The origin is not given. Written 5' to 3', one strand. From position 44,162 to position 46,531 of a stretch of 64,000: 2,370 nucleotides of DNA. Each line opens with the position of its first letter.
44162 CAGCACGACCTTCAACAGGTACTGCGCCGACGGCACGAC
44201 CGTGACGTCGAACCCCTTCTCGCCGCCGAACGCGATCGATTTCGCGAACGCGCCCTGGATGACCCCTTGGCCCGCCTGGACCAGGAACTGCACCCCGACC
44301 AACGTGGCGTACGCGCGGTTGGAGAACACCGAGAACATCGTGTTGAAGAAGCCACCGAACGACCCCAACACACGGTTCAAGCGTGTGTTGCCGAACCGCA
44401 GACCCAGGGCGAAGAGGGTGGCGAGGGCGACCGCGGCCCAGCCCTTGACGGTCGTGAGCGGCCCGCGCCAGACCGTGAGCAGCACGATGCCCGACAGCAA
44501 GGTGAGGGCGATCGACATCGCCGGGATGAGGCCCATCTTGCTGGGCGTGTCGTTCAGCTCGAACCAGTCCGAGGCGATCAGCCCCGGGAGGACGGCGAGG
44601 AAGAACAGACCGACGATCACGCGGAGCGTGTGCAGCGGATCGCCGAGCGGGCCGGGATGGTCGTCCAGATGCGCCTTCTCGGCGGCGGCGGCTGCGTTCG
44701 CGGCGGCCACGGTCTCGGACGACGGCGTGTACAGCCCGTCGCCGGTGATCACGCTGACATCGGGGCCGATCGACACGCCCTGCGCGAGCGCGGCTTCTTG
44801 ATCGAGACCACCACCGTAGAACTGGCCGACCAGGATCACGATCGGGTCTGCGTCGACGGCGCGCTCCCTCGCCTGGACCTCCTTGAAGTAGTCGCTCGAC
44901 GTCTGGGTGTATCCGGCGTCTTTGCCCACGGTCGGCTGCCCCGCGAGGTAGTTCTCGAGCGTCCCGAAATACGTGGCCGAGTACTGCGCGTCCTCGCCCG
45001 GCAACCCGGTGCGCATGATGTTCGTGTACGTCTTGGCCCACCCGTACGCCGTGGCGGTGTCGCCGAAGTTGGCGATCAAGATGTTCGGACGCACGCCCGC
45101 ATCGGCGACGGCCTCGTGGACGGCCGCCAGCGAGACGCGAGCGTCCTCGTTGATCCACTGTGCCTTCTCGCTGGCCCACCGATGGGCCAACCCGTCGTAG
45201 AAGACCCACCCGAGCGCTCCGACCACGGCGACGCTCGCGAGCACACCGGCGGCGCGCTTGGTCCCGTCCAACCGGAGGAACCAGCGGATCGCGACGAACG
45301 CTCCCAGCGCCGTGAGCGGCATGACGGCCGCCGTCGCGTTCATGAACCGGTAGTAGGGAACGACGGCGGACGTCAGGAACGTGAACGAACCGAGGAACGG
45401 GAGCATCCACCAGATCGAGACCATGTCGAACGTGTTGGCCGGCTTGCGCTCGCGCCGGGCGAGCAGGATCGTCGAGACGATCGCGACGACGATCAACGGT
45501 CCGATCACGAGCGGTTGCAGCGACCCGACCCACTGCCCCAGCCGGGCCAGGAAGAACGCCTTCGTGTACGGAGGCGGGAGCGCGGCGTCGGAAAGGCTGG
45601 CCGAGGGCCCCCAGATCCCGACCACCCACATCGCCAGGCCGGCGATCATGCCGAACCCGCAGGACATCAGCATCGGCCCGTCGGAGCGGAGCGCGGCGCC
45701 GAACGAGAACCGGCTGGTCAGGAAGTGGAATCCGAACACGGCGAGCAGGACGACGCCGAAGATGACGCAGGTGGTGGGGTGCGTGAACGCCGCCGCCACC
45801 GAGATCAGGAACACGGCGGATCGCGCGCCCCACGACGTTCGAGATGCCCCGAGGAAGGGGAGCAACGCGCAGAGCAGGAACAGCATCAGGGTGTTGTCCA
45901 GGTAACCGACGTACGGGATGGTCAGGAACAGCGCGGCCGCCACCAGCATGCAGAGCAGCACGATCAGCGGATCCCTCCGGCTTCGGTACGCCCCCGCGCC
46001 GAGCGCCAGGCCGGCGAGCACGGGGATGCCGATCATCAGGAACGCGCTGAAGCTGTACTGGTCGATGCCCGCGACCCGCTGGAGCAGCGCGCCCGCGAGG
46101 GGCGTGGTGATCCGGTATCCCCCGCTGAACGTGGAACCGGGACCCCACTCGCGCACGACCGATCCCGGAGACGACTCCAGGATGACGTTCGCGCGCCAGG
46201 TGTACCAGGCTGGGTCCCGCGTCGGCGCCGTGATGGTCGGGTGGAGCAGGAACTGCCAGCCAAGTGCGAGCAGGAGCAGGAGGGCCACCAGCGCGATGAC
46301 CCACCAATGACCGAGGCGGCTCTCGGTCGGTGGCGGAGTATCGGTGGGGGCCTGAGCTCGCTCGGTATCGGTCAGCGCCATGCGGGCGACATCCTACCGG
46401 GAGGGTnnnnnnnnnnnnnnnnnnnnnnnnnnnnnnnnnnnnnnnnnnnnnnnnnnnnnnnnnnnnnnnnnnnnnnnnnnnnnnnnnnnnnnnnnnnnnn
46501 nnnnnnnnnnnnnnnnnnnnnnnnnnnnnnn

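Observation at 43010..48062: GT-C-like polytopic module fused to a complete MFS transporter, translationally adjacent to an AlkP/NPP-family enzyme: a candidate envelope-modification system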

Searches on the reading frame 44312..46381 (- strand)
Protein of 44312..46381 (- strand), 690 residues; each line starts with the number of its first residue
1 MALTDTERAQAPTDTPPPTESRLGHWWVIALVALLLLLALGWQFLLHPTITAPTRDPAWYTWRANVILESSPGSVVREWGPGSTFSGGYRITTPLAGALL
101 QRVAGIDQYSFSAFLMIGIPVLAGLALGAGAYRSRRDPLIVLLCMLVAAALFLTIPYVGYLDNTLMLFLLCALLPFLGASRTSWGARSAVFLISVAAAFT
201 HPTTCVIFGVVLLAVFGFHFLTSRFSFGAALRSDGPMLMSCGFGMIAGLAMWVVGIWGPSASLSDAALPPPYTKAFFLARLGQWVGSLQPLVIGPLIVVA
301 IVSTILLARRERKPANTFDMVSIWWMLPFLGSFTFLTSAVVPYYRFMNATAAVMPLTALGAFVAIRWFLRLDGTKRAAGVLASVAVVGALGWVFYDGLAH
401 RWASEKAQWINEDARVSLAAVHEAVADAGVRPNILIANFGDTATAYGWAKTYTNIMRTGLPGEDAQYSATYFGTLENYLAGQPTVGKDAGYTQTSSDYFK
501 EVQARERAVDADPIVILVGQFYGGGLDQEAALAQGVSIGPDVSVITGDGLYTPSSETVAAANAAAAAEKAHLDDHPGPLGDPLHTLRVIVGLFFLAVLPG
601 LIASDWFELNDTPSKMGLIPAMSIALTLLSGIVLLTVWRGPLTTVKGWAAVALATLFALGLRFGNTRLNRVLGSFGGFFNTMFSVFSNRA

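Call 7: find_homologous_proteins(query=window:44312-46381:-)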
Query window:44312-46381:- (690 aa): 474 proteins with E <= 0.001 among 8000 candidates; the best 120 are listed.
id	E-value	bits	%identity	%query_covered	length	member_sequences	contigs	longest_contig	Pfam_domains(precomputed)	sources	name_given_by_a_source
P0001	0.0e+0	1505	98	100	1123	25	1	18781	PF07690.22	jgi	jgi:sugar phosphate permease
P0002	0.0e+0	1399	90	100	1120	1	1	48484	PF07690.22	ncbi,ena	-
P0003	0.0e+0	1344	89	100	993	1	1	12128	PF07690.22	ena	-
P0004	0.0e+0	1342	87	100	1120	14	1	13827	PF07690.22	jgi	jgi:hypothetical protein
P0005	0.0e+0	1306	84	100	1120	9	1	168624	PF07690.22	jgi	jgi:sugar phosphate permease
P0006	0.0e+0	1257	81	100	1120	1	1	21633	PF07690.22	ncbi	-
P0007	0.0e+0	1231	80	100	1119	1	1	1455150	PF07690.22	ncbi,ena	-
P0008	0.0e+0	1230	79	100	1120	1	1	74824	PF07690.22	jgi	jgi:hypothetical protein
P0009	0.0e+0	1221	80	100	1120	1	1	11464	PF07690.22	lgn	-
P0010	0.0e+0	1210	79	100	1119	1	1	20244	PF07690.22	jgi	jgi:MFS family permease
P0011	0.0e+0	1180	77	100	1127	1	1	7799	PF07690.22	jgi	-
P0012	0.0e+0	1160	75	100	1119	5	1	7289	PF07690.22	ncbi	ncbi:MAG: MFS transporter [Acidimicrobiia bacterium]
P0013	0.0e+0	1076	70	100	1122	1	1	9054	PF07690.22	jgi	jgi:hypothetical protein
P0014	0.0e+0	1064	67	100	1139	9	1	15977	PF07690.22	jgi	jgi:MFS family permease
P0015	0.0e+0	1060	67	100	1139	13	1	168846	PF07690.22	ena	-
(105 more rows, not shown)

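Call 14: search_solved_structures(query=window:44312-46381:-, max_evalue=10)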
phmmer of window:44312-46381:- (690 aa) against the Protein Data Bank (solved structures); distinct sequences matched with E-value up to 10: 1.
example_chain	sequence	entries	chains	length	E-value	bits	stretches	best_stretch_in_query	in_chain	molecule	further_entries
5f0g_A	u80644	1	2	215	0.14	13.5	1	440-488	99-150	Glutathione S-transferase D2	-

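Call 16: find_related_loci(query=A1, collection=genome_contigs, flank=8000)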
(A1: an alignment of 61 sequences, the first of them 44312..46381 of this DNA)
Query A1 (690 aa) in genome_contigs; peptide patterns used: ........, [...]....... (x = any residue, [..] = any of these).
311 stretches matched a pattern; 247 encode a relative of the query (tblastn E <= 1e-3); the best 80 are kept; 80 distinct loci.
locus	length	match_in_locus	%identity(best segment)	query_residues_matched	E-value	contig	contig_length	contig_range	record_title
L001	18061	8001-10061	96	5-690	0e+0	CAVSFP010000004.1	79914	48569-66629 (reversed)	MAG: uncultured Actinomycetes bacterium isolate MFD02134.bin.2.91 genome assembly, contig: contig_111968, whole genome s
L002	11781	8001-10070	83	1-690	0e+0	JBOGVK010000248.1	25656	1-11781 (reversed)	MAG: Actinomycetota bacterium isolate TC-S_metawrap_bin.157 k127_1991077, whole genome shotgun sequence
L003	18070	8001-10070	80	1-690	0e+0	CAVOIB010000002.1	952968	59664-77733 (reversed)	MAG: uncultured Actinomycetes bacterium isolate MFD10007.bin.1.248 genome assembly, contig: contig_36635, whole genome s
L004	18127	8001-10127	69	1-690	0e+0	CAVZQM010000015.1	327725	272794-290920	MAG: uncultured Actinomycetes bacterium isolate MFD05747.bin.2.197 genome assembly, contig: contig_9780, whole genome sh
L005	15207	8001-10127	68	1-690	0e+0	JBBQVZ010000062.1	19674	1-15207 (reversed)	MAG: Actinomycetota bacterium isolate Co_metawrap_2025 Cmw_2025_k141_15125429_length_19674_cov_19.6087, whole genome sho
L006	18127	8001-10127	68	1-690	0e+0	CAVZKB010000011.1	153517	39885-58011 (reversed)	MAG: uncultured Actinomycetes bacterium isolate MFD05442.bin.1.261 genome assembly, contig: contig_45043, whole genome s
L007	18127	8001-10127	62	3-690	0e+0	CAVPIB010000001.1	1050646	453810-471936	MAG: uncultured Actinomycetes bacterium isolate MFD09964.bin.1.67 genome assembly, contig: contig_2264, whole genome sho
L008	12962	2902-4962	64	22-689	0e+0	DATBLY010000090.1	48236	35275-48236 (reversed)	MAG TPA_asm: Actinomycetota bacterium isolate SMAG_U3984 k141_2478661, whole genome shotgun sequence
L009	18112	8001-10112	63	13-689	0e+0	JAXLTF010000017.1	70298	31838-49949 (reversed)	MAG: Actinomycetota bacterium isolate STL-ACT54 C1.64.fa-17, whole genome shotgun sequence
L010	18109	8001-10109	59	1-688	0e+0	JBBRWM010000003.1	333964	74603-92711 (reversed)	MAG: Actinomycetota bacterium isolate La4_maxbin2.307 La4_maxbin2.307_K_720458_L_333964_cov_26.7826, whole genome shotgu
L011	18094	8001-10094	60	23-689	0e+0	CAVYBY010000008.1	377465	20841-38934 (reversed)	MAG: uncultured Actinomycetes bacterium isolate MFD04944.bin.1.337 genome assembly, contig: contig_73546, whole genome s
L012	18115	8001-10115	60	1-689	0e+0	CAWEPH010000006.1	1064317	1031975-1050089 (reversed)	MAG: uncultured Actinomycetes bacterium isolate MFD02242.bin.2.262 genome assembly, contig: contig_2867, whole genome sh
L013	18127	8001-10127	63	1-690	0e+0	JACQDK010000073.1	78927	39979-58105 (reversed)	MAG: Actinomycetota bacterium isolate NC_groundwater_992_Pr1_S-0.65um_70_10 Montesol18_Sp65_coassembly_scaffold_839477,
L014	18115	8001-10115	60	1-689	0e+0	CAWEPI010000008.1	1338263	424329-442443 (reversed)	MAG: uncultured Actinomycetes bacterium isolate MFD02159.bin.1.80 genome assembly, contig: contig_33062, whole genome sh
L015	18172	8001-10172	56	3-689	0e+0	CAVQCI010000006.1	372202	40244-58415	MAG: uncultured Actinomycetes bacterium isolate MFD02199.bin.2.161 genome assembly, contig: contig_70492, whole genome s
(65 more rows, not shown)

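Call 26: predict_structure(alignment_id=A1)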
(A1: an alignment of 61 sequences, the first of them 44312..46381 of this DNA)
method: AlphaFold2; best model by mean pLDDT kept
length: 690 residues; sequences in the alignment: 61
mean_pLDDT: 85.9   pTM: 0.87
mean pLDDT of the five models: 85.9, 84.3, 83.2, 81.9, 80.7
residues with pLDDT >= 90: 368; 70-90: 246; 50-70: 57; < 50: 19
segments of 3 or more residues with pLDDT < 50: 1-19
pLDDT, mean of each block of 10 residues (from residue 1): 33 43 88 95 81 68 86 78 73 93 87 88 96 92 96 71 88 94 93 95 85 90 82 89 94 89 61 73 85 96 93 88 87 66 61 91 95 88 96 91 74 86 93 91 75 85 84 94 88 91 92 95 81 93 94 96 93 80 92 98 95 95 98 95 96 98 93 84 65
secondary structure, 60 per line:
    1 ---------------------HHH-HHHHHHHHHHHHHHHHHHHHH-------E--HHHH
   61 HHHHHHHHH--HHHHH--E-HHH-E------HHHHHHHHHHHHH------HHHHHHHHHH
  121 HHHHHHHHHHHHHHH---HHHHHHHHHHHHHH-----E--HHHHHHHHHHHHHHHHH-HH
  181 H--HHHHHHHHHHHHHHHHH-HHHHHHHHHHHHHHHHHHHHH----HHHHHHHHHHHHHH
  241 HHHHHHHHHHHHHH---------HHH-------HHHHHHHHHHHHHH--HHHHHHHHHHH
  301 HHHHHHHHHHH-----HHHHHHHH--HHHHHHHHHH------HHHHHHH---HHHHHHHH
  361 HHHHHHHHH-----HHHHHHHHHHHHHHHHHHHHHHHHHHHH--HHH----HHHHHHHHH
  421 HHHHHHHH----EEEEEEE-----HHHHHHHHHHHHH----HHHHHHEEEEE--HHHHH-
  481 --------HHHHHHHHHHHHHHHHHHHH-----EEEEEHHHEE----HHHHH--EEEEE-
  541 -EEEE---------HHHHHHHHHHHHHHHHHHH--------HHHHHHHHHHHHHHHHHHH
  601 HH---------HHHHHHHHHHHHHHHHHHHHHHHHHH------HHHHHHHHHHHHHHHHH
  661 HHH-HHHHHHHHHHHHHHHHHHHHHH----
elements in order: H26-46 H57-69 H72-76 H92-104 H111-135 H139-152 H161-177 H184-200 H202-222 H227-254 H274-287 H290-311 H317-324 H327-336 H343-349 H353-369 H375-402 H412-428 E433-439 H445-457 H462-467 E468-472 H475-479 H489-508 E514-518 H528-532 E535-539 E542-545 H555-573 H582-602 H612-637 H644-663 H665-686
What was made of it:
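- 44393..46381 (-): GT-C-fold module, aa 1-663: 11 TM helices, an extracytoplasmic alpha/beta domain, then 3 more TM helices. The AF2 model has pLDDT 85.9 and pTM 0.87 (call 26).
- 44639..45175 (-): Extracytoplasmic alpha/beta domain, aa 403-581. AF2 secondary structure shows 5 strands and 4 long helices with pLDDT mostly above 80 (call 26).
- On GT-C glycosyltransferase superfamily (fold level): The model has pLDDT 85.9 (call 26).
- The query model is confident, with pLDDT 85.9 and pTM 0.87 (call 26).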

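Call 28: search_protein_representatives(protein=window:44312-46381:-)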
Query: 690 residues. Proteins with E-value up to 0.001 (for the whole library): 303; up to 1e-10: 243; up to 1e-30: 118. The best 150 are listed.
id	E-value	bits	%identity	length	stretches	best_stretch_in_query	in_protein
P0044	2.2e-259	878.8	60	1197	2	1-397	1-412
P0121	4.1e-231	785.3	57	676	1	24-671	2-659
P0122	2.2e-214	730.1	81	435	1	166-557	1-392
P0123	7.4e-213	725.0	52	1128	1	1-688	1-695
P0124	5.9e-183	626.2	46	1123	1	12-680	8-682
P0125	8.5e-166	569.5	54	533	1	1-485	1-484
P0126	2.3e-161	554.8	46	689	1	24-665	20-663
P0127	2.5e-144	498.5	47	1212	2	11-485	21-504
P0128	1.3e-138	479.7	44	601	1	2-589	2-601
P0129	2.4e-133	462.2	54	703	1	85-485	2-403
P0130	1.2e-130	453.3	68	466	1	15-313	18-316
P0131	2.2e-128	445.8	68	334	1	19-309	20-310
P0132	9.5e-125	433.8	80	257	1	35-280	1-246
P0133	1.9e-110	386.5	57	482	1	69-396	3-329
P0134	2.1e-109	383.1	37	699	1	29-676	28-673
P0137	6.5e-100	351.7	37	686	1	7-662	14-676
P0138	1.8e-99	350.2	35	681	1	27-658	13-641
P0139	1.8e-95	337.1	36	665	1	28-669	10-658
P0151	8.6e-81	288.5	35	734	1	21-658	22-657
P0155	8.7e-77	275.3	33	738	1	14-656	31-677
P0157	8.8e-75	268.7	31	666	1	18-655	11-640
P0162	3.4e-71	256.8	33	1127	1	24-660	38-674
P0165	4.4e-70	253.1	30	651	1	28-662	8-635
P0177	8.5e-60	219.1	29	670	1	28-648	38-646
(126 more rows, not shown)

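Call 29: search_protein_families(library=pfam, proteins=[P0134, P0137, P0138, P0139, P0151, P0155, P0157, P0162, P0165, P0177], max_evalue=1)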
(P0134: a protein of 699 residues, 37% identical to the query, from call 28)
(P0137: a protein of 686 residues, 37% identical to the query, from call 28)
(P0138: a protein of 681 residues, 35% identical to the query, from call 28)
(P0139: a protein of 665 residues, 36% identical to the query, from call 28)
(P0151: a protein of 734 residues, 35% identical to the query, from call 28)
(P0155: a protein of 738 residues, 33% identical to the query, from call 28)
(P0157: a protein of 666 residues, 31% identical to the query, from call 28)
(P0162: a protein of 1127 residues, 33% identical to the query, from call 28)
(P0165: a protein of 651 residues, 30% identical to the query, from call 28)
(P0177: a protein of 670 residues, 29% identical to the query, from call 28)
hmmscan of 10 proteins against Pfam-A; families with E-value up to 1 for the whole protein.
P0134 (699 aa): 1 family
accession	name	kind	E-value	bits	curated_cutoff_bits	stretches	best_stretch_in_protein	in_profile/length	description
PF06961.18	DUF1294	-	0.17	12.6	25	0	308-336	16-43/55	Protein of unknown function (DUF1294)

P0137 (686 aa): 0 families

P0138 (681 aa): 1 family
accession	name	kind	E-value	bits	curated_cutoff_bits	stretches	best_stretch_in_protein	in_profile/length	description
PF09527.15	ATPase_gene1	-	0.1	13.1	26.6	1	267-295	25-52/54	Putative F0F1-ATPase subunit Ca2+/Mg2+ transporter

P0139 (665 aa): 2 families
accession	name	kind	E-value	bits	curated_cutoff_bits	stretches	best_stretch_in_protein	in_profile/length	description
PF20176.3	DUF6541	-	0.011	14.5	29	2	581-661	1-75/646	Family of unknown function (DUF6541)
PF21545.3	T7SS_EccA1_N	-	0.047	13.4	27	1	192-250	140-194/272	T7SS, ESX-1 secretion system protein EccA1, N-terminal domain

P0151 (734 aa): 1 family
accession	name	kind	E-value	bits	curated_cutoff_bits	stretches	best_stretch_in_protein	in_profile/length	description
PF05186.18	Dpy-30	-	0.052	13.7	22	1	339-362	3-26/42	Dpy-30 motif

P0155 (738 aa): 1 family
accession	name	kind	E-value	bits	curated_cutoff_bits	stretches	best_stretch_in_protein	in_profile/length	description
PF20176.3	DUF6541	-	0.00021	20.2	29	1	614-694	1-80/646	Family of unknown function (DUF6541)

P0157 (666 aa): 0 families

P0162 (1127 aa): 2 families
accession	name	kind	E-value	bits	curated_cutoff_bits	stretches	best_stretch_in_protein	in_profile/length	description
PF07690.21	MFS_1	-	9.2e-17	61.4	33.4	1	754-1068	36-345/347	Major Facilitator Superfamily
PF12242.14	Eno-Rase_NADH_b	-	0.094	12.9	23.4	1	870-905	39-73/79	NAD(P)H binding domain of trans-2-enoyl-CoA reductase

P0165 (651 aa): 0 families

P0177 (670 aa): 0 families
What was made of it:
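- On Named GT-C sequence families (PMT/PMT_2/ArnT, STT3, GT87, Emb/Aft, YfhO, DUF6541): Stand-alone homologs give only a sub-threshold DUF6541 match (20 bits against 29), confined to the last TM helices (call 29).
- Tried and rejected: I discounted it as sub-threshold (call 29).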
